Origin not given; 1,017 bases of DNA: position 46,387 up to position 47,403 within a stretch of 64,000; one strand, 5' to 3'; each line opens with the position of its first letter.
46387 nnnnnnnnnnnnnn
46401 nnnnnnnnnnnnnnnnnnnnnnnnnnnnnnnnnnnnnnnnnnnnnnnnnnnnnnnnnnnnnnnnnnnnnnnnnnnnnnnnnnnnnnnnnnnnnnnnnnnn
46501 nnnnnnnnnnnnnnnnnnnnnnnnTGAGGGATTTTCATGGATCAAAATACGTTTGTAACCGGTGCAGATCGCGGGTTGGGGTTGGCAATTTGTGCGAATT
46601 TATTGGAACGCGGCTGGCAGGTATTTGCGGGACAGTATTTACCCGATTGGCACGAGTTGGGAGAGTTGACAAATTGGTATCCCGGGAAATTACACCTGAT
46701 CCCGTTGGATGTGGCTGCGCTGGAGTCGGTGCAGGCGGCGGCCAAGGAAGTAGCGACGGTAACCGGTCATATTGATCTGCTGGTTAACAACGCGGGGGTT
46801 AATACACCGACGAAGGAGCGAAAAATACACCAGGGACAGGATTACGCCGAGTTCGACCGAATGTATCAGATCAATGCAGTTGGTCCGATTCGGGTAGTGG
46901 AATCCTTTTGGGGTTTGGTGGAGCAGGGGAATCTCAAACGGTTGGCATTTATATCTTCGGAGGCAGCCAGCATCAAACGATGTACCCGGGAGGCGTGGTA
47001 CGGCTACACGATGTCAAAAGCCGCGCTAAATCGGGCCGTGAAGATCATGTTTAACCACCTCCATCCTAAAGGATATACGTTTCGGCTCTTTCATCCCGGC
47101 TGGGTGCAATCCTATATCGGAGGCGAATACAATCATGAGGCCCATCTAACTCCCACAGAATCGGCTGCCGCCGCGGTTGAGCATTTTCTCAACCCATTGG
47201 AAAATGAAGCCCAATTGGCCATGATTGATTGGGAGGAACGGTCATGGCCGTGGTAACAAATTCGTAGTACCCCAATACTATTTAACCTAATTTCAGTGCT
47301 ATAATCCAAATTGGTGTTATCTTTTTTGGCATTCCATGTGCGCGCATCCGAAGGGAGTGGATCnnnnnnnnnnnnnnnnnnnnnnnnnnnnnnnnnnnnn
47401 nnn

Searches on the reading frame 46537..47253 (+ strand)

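Call 78: search_protein_families(library=pfam, max_evalue=0.00001, proteins=[window:46537-47253:+])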
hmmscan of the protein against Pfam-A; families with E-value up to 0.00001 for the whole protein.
window:46537-47253:+ (239 aa): 2 families
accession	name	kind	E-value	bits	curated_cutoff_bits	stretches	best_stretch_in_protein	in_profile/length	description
PF00106.31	adh_short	-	2.7e-27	96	26.6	1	5-200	3-192/195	short chain dehydrogenase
PF13561.12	adh_short_C2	-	9.3e-22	78.2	27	1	9-218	1-204/236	Enoyl-(Acyl carrier protein) reductase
